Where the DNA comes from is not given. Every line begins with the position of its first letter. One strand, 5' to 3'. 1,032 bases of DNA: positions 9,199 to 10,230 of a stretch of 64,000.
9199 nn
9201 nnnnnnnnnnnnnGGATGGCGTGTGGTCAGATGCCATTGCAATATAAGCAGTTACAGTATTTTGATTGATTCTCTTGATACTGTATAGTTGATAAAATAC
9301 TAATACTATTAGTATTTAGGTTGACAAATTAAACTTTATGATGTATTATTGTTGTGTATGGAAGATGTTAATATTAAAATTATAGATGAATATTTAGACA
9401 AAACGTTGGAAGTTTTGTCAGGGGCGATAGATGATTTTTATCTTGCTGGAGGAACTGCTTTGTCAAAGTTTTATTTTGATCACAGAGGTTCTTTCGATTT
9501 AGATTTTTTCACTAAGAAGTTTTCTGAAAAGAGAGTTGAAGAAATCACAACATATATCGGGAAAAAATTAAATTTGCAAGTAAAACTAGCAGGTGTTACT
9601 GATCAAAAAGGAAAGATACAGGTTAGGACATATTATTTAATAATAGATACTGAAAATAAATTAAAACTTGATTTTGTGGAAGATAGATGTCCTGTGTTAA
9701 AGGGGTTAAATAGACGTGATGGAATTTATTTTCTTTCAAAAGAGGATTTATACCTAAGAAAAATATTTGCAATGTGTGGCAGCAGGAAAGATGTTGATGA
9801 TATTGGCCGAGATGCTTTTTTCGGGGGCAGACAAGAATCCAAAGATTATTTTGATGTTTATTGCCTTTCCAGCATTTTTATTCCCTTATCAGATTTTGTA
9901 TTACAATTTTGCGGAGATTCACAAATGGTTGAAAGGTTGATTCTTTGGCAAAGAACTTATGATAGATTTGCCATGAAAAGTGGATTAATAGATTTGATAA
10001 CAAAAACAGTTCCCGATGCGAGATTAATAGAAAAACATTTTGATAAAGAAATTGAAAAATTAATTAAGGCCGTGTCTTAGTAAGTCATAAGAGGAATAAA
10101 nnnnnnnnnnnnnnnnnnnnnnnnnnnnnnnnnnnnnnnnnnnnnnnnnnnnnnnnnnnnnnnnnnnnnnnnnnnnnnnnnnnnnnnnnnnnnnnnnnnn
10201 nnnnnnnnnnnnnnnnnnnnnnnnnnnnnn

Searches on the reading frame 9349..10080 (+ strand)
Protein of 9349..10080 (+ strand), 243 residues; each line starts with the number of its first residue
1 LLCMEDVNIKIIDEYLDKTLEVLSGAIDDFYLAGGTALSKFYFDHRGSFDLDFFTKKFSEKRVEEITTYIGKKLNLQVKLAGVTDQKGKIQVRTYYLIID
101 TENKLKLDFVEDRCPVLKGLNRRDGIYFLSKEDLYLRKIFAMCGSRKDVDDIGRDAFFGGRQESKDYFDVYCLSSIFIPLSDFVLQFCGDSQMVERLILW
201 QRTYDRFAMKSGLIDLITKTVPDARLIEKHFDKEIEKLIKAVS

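Call 4: search_protein_families(library=pfam, proteins=[window:9349-10080:+], max_evalue=1)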
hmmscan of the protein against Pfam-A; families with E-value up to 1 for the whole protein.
window:9349-10080:+ (243 aa): 3 families
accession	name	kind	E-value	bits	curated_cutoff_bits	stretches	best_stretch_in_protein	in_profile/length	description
PF08843.17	AbiEii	-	2e-14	54.6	22.5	1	24-179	9-174/238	Nucleotidyl transferase AbiEii toxin, Type IV TA system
PF19502.5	DUF6036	-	0.0081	16.4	23.6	1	17-157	7-120/164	Nucleotidyltransferase of unknown function (DUF6036)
PF03161.18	LAGLIDADG_2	-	0.071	13.5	25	1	8-104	87-165/168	LAGLIDADG DNA endonuclease family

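Call 5: search_protein_families(library=padloc, proteins=[window:9358-10080:+], max_evalue=1)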
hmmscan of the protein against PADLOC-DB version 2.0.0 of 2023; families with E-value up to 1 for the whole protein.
window:9358-10080:+ (240 aa): 11 families
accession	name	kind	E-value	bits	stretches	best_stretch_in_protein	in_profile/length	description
PDLC02304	AbiEii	-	1.6e-06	26.3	1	25-109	41-132/260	AbiEii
PDLC02296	AbiEii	-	1.7e-05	22.2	1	21-100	40-122/282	AbiEii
PDLC02307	AbiEii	-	5.5e-05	21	1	20-148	16-137/219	AbiEii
PDLC02323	AbiEii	-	9.3e-05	20.1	1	25-72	38-86/248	AbiEii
PDLC02313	AbiEii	-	0.00016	19.3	1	6-74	20-91/254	AbiEii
PDLC02298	AbiEii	-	0.00017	19.1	1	27-141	28-143/220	AbiEii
PDLC02318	AbiEii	-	0.00062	17.2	1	6-79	19-95/280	AbiEii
PDLC02292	AbiEii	-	0.0016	16.3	1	12-93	33-113/283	AbiEii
PDLC02288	AbiEii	-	0.008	13.1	1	21-65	47-93/294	AbiEii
PDLC02328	AbiEii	-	0.011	13.6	1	23-158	11-129/203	AbiEii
PDLC02303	AbiEii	-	0.044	11.2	1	16-72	29-87/249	AbiEii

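Call 6: search_protein_families(library=ncbifam, proteins=[window:9358-10080:+], max_evalue=1)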
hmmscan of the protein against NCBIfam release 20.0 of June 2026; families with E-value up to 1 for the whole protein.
window:9358-10080:+ (240 aa): 0 families

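Call 8: find_homologous_proteins(query=window:9358-10080:+)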
Query window:9358-10080:+ (240 aa): 302 proteins with E <= 0.001 among 1210 candidates; the best 120 are listed.
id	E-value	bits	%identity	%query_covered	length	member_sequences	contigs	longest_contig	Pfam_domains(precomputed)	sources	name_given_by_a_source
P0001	1.5e-153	527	100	100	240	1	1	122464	PF08843.18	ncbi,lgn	ncbi:MAG: nucleotidyl transferase AbiEii/AbiGii toxin family protein [Candidatus Omnitrophota bacter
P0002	3.2e-95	336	61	98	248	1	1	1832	PF08843.18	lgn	-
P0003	3.6e-72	261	50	95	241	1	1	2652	PF08843.18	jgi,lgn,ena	-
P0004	7.0e-72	260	76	64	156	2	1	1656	-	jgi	-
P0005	3.6e-71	258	51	95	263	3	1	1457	PF08843.18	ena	-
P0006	1.2e-69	253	51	95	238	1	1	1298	PF08843.18,PF26128.2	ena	-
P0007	2.3e-69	252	50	97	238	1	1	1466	PF08843.18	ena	-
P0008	2.2e-68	248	53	96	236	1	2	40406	PF08843.18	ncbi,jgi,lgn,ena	-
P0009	3.7e-67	244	48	96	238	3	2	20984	PF08843.18,PF26128.2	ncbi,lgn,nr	ncbi:MAG: nucleotidyl transferase AbiEii/AbiGii toxin family protein [Candidatus Omnitrophica bacter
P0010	1.3e-65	239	50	93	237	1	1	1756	PF08843.18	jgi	jgi:predicted nucleotidyltransferase component of viral defense system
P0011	2.0e-65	239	50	93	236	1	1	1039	PF08843.18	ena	-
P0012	2.2e-65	239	52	96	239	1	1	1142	PF08843.18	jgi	-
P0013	6.3e-65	237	52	92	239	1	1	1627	PF08843.18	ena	-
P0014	1.7e-64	236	50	96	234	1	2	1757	PF08843.18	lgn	-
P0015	2.2e-64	235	50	94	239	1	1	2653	PF08843.18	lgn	-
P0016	7.6e-64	234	52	93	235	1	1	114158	PF08843.18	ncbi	ncbi:MAG: nucleotidyl transferase AbiEii/AbiGii toxin family protein [Candidatus Omnitrophota bacter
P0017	1.0e-63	233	50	96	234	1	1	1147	PF08843.18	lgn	-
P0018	1.9e-63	232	52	95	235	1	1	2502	PF08843.18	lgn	-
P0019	3.2e-63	232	49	96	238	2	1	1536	PF08843.18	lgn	-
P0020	3.9e-63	231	50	96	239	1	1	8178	PF08843.18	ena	-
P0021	5.0e-63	231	50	95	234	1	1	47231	PF08843.18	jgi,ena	-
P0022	5.2e-63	231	50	96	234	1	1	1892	PF08843.18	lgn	-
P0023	5.6e-63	231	49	95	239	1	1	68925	PF08843.18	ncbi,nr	ncbi:MAG: nucleotidyl transferase AbiEii/AbiGii toxin family protein [Candidatus Omnitrophota bacter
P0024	6.3e-63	231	48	93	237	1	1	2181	PF08843.18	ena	-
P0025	7.7e-63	230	48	96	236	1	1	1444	PF08843.18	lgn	-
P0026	1.4e-62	230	51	93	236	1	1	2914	PF08843.18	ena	-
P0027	1.8e-62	229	49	94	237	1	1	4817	PF08843.18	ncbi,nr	ncbi:MAG: nucleotidyl transferase AbiEii/AbiGii toxin family protein [Candidatus Omnitrophica bacter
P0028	1.9e-62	229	50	94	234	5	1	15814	PF08843.18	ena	-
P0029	2.1e-62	229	48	96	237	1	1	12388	PF08843.18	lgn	-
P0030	3.5e-62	228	50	96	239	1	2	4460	PF08843.18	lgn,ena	-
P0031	3.9e-62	228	47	93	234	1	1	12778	PF08843.18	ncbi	-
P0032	4.2e-62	228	49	94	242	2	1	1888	PF08843.18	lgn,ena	-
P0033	6.5e-62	227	49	92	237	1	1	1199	PF08843.18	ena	-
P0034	6.6e-62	227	49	94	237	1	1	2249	PF08843.18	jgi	-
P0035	8.7e-62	227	47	93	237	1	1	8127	PF08843.18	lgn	-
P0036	8.9e-62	227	47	98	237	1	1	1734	PF08843.18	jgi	jgi:predicted nucleotidyltransferase component of viral defense system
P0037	9.5e-62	227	49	96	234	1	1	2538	PF08843.18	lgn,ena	-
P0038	1.3e-61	226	48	93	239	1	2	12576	PF08843.18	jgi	-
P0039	1.3e-61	226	49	96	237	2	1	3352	PF08843.18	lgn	-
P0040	1.4e-61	226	48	95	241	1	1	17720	PF08843.18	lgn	-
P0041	2.4e-61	225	46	96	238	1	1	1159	PF08843.18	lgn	-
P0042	3.1e-61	225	50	95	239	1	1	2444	PF08843.18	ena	-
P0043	3.6e-61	225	50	94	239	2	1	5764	PF08843.18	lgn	-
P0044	4.9e-61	224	51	95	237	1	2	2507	PF08843.18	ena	-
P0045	5.6e-61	224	50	95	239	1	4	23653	PF08843.18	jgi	jgi:predicted nucleotidyltransferase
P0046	6.0e-61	224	50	96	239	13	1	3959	PF08843.18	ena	-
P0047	9.5e-61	224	47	93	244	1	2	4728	PF08843.18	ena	-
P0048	1.1e-60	223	50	96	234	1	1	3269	PF08843.18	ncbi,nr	ncbi:MAG: nucleotidyl transferase AbiEii/AbiGii toxin family protein [bacterium]|nr:nucleotidyl tran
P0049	1.5e-60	223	50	95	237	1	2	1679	PF08843.18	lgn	-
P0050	1.6e-60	223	47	94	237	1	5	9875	PF08843.18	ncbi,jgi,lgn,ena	-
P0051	1.8e-60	223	50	95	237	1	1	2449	PF08843.18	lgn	-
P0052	2.1e-60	222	50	95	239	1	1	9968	PF08843.18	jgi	jgi:predicted nucleotidyltransferase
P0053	2.3e-60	222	50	95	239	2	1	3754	PF08843.18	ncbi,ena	-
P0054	2.3e-60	222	48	95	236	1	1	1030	PF08843.18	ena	-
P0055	4.0e-60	221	48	94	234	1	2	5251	PF08843.18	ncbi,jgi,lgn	jgi:predicted nucleotidyltransferase component of viral defense system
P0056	8.4e-60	220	50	93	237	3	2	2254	PF08843.18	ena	-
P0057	9.9e-60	220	46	98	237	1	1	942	PF08843.18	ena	-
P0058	1.1e-59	220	46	93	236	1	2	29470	PF08843.18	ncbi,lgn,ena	-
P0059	1.4e-59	220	46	93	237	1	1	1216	PF08843.18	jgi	jgi:predicted nucleotidyltransferase component of viral defense system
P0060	1.4e-59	220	49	91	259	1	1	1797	PF08843.18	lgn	-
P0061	1.5e-59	220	48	97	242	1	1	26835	PF08843.18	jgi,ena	-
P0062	2.5e-59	219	48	93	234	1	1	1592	PF08843.18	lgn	-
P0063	2.6e-59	219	49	95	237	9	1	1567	PF08843.18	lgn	-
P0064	2.7e-59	219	48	91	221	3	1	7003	PF08843.18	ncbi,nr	ncbi:MAG: nucleotidyl transferase AbiEii/AbiGii toxin family protein [Candidatus Omnitrophica bacter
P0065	4.3e-59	218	47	96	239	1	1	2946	PF08843.18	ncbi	-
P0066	5.3e-59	218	48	93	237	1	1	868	PF08843.18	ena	-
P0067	5.3e-59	218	49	95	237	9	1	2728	PF08843.18,PF09970.16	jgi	-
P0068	5.4e-59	218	45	99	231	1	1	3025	PF08843.18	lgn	-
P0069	6.9e-59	217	48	93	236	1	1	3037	PF08843.18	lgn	-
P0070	9.9e-59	217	45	97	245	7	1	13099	PF08843.18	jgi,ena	-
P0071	1.1e-58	217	47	95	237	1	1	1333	PF08843.18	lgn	-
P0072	1.3e-58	217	47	94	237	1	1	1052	PF08843.18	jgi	-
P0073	1.4e-58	216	47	96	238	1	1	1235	PF08843.18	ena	-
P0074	1.5e-58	216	46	94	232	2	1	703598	PF08843.18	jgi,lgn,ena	-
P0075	1.8e-58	216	47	94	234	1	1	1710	PF08843.18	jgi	jgi:hypothetical protein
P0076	2.0e-58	216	48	94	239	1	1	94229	PF08843.18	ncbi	-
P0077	2.5e-58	216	45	99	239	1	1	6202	PF08843.18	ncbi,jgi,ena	-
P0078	2.6e-58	216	48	95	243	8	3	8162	PF08843.18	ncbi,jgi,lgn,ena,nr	ncbi:nucleotidyl transferase AbiEii/AbiGii toxin family protein [bacterium]|jgi:predicted nucleotidy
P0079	2.8e-58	215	47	97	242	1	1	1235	PF08843.18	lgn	-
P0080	2.8e-58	215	49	95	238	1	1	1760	PF08843.18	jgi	jgi:predicted nucleotidyltransferase component of viral defense system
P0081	2.9e-58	215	46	94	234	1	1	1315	PF08843.18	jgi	-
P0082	3.2e-58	215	48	93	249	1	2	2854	PF08843.18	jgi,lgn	jgi:predicted nucleotidyltransferase component of viral defense system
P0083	3.8e-58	215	48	95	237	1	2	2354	PF08843.18,PF09970.16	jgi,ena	-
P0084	4.4e-58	215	46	99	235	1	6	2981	PF08843.18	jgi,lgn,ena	-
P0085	5.4e-58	214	46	99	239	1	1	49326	PF08843.18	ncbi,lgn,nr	ncbi:MAG: nucleotidyl transferase AbiEii/AbiGii toxin family protein [Candidatus Omnitrophota bacter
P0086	6.6e-58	214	51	94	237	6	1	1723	PF08843.18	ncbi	-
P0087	7.5e-58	214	49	95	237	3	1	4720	PF08843.18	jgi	-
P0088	7.9e-58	214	48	96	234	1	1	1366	PF08843.18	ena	-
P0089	9.1e-58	214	46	96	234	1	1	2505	PF08843.18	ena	-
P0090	9.1e-58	214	46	96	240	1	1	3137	PF08843.18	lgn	-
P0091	9.2e-58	214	47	93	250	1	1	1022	PF08843.18,PF09970.16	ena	-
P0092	1.1e-57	213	45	94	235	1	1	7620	PF08843.18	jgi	jgi:predicted nucleotidyltransferase component of viral defense system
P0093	1.4e-57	213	46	95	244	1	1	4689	PF08843.18,PF09970.16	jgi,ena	-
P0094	1.6e-57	213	46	93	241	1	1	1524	PF08843.18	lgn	-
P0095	1.9e-57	213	47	95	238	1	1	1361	PF08843.18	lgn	-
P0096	3.0e-57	212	44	95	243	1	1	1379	PF08843.18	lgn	-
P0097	4.1e-57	212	48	94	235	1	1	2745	PF08843.18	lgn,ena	-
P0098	4.4e-57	212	45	97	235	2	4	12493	PF08843.18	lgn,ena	-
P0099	4.7e-57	211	49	92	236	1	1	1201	PF08843.18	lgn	-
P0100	5.3e-57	211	48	95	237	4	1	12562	PF08843.18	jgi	-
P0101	6.3e-57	211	48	94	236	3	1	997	PF08843.18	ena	-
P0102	7.0e-57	211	47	96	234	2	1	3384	PF08843.18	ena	-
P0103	8.3e-57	211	48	96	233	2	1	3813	PF08843.18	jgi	-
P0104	8.9e-57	211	47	93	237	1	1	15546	PF08843.18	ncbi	ncbi:MAG: nucleotidyl transferase AbiEii/AbiGii toxin family protein [Candidatus Omnitrophota bacter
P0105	1.0e-56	210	47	89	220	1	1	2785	PF08843.18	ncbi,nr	ncbi:MAG: nucleotidyl transferase AbiEii/AbiGii toxin family protein, partial [Candidatus Omnitropho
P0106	2.0e-56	209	45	93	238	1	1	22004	PF08843.18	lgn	-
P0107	2.7e-56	209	46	92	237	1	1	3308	PF08843.18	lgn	-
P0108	2.9e-56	209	46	95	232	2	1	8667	PF08843.18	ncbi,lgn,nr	ncbi:MAG: nucleotidyl transferase AbiEii/AbiGii toxin family protein [Candidatus Omnitrophota bacter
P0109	3.0e-56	209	50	89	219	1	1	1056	PF08843.18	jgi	jgi:predicted nucleotidyltransferase component of viral defense system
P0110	3.2e-56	209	50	97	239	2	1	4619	PF08843.18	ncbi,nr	ncbi:MAG: nucleotidyl transferase AbiEii/AbiGii toxin family protein [Candidatus Omnitrophica bacter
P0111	3.4e-56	209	45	94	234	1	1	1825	PF08843.18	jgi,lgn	jgi:hypothetical protein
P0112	3.6e-56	209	47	97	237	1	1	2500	PF08843.18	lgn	-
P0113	3.7e-56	208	47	95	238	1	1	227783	PF08843.18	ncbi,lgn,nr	ncbi:MAG: nucleotidyl transferase AbiEii/AbiGii toxin family protein [Candidatus Omnitrophota bacter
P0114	6.4e-56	208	47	94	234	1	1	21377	PF08843.18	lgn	-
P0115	6.7e-56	208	46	95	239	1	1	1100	PF08843.18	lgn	-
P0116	6.7e-56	208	44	96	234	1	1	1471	PF08843.18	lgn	-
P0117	7.9e-56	207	48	93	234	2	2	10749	PF08843.18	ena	-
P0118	8.8e-56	207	46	95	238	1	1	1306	PF08843.18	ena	-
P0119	8.9e-56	207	44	92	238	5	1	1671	PF08843.18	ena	-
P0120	9.5e-56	207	44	97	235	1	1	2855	PF08843.18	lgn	-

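Call 11: find_encoding_contigs(protein=P0016, flank=4000, max_places=2)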
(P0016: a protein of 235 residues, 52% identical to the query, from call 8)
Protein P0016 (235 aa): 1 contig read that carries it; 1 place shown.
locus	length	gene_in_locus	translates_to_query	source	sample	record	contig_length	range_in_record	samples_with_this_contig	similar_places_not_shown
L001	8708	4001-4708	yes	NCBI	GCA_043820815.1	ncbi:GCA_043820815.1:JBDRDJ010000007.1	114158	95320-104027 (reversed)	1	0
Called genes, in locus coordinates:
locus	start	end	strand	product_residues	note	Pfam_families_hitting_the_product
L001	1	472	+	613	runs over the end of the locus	PF13522:GATase_6, PF13537:GATase_7, PF01380:SIS, PF13580:SIS_2 (weak), PF01380:SIS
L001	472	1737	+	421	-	PF01933:CofD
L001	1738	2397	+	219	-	PF00590:TP_methylase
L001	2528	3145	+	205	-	PF13690:CheX (faint)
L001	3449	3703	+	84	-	PF01541:GIY-YIG (faint)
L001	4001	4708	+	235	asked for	PF08843:AbiEii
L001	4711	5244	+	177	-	PF01381:HTH_3, PF13560:HTH_31 (weak)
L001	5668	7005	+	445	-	PF00909:Ammonium_transp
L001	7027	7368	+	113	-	PF00543:P-II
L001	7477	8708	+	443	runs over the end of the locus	PF03951:Gln-synt_N, PF00120:Gln-synt_C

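Call 15: find_related_loci(query=A2, collection=genome_contigs, flank=3000)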
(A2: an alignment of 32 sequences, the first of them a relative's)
Query A2 (240 aa) in genome_contigs; peptide patterns used: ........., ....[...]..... (x = any residue, [..] = any of these).
600 stretches matched a pattern (row limit reached: there are more); 491 encode a relative of the query (tblastn E <= 1e-3); the best 80 are kept; 80 distinct loci.
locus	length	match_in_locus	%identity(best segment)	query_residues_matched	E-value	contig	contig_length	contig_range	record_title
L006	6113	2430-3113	51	9-237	7e-69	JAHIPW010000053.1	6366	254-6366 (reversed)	MAG: bacterium isolate KR13_S3.mb.88 KR13_S3.mb.88_k141_197807, whole genome shotgun sequence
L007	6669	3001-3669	52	14-237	6e-69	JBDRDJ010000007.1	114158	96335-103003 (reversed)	MAG: Candidatus Omnitrophota bacterium isolate MEGAHIT-group-1.241 k141_10742910, whole genome shotgun sequence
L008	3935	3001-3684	50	9-237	5e-68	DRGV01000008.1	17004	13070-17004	MAG TPA_asm: bacterium isolate HyVt-354 HyVt-354_k145_134667, whole genome shotgun sequence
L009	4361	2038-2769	46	1-238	1e-67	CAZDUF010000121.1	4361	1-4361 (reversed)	MAG TPA_asm: uncultured Planctomycetales bacterium isolate binchicken_co107_97 genome assembly, contig: NODE_41102_lengt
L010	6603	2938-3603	47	17-239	7e-67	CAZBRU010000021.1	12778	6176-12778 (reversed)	MAG TPA_asm: uncultured Planctomycetales bacterium isolate ERP125453_co2_380 genome assembly, contig: NODE_1971_length_1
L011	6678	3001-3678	48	6-236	3e-64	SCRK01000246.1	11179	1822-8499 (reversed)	MAG: bacterium isolate FW104_bin.10 FW104_bin.10-11763, whole genome shotgun sequence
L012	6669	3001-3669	46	16-239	2e-63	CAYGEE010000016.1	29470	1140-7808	MAG TPA_asm: uncultured Planctomycetales bacterium isolate ERP113451_co3_410 genome assembly, contig: NODE_1069_length_2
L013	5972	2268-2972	44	1-237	3e-63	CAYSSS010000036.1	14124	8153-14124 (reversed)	MAG TPA_asm: uncultured Planctomycetia bacterium isolate SRP178699_co1_483 genome assembly, contig: NODE_5654_length_141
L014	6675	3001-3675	48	14-238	3e-63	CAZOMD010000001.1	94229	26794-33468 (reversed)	MAG TPA_asm: uncultured Planctomycetia bacterium isolate binchicken_co232_106 genome assembly, contig: NODE_343_length_9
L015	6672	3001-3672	48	14-238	8e-63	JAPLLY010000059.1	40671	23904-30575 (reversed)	MAG: Candidatus Omnitrophota bacterium isolate LacPavin_0419_WC90_MAG_41_16 LacPavin_0419_WC90_scaffold_20447, whole gen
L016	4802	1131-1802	47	14-238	1e-61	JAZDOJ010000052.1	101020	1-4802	MAG: Candidatus Omnitrophota bacterium isolate MEGAHIT-group-0.767 k141_17538270, whole genome shotgun sequence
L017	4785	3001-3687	48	7-237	1e-61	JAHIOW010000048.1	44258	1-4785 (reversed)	MAG: Candidatus Omnitrophota bacterium isolate KR13_S3.mb.28 KR13_S3.mb.28_k141_388034, whole genome shotgun sequence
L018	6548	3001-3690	47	6-237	3e-61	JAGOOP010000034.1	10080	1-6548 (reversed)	MAG: Candidatus Omnitrophota bacterium isolate Go_SlDig_bin_84 Go_SlDig_20542_length_10080_cov_15.341204, whole genome s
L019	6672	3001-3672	48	13-236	2e-61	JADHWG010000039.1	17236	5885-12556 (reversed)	MAG: Candidatus Omnitrophota bacterium isolate BS750m-G21 BS-750m-C5287, whole genome shotgun sequence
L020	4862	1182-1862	49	5-233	4e-61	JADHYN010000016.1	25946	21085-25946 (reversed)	MAG: Candidatus Omnitrophota bacterium isolate BS750m-G80 BS-750m-C2486, whole genome shotgun sequence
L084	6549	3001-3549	34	29-206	1e-18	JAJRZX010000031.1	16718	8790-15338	MAG: Deltaproteobacteria bacterium isolate Dive96_bin4.244 k141_891853, whole genome shotgun sequence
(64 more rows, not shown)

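Call 34: search_solved_structures(query=A2, max_evalue=1, show_alignments=3)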
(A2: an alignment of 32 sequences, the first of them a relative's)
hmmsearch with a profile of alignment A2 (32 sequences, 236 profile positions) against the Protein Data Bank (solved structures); distinct sequences matched with E-value up to 1: 1.
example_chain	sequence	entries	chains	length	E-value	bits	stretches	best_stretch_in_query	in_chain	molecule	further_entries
4nqj_A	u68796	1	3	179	0.037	16.8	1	49-132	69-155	E3 ubiquitin-protein ligase TRIM69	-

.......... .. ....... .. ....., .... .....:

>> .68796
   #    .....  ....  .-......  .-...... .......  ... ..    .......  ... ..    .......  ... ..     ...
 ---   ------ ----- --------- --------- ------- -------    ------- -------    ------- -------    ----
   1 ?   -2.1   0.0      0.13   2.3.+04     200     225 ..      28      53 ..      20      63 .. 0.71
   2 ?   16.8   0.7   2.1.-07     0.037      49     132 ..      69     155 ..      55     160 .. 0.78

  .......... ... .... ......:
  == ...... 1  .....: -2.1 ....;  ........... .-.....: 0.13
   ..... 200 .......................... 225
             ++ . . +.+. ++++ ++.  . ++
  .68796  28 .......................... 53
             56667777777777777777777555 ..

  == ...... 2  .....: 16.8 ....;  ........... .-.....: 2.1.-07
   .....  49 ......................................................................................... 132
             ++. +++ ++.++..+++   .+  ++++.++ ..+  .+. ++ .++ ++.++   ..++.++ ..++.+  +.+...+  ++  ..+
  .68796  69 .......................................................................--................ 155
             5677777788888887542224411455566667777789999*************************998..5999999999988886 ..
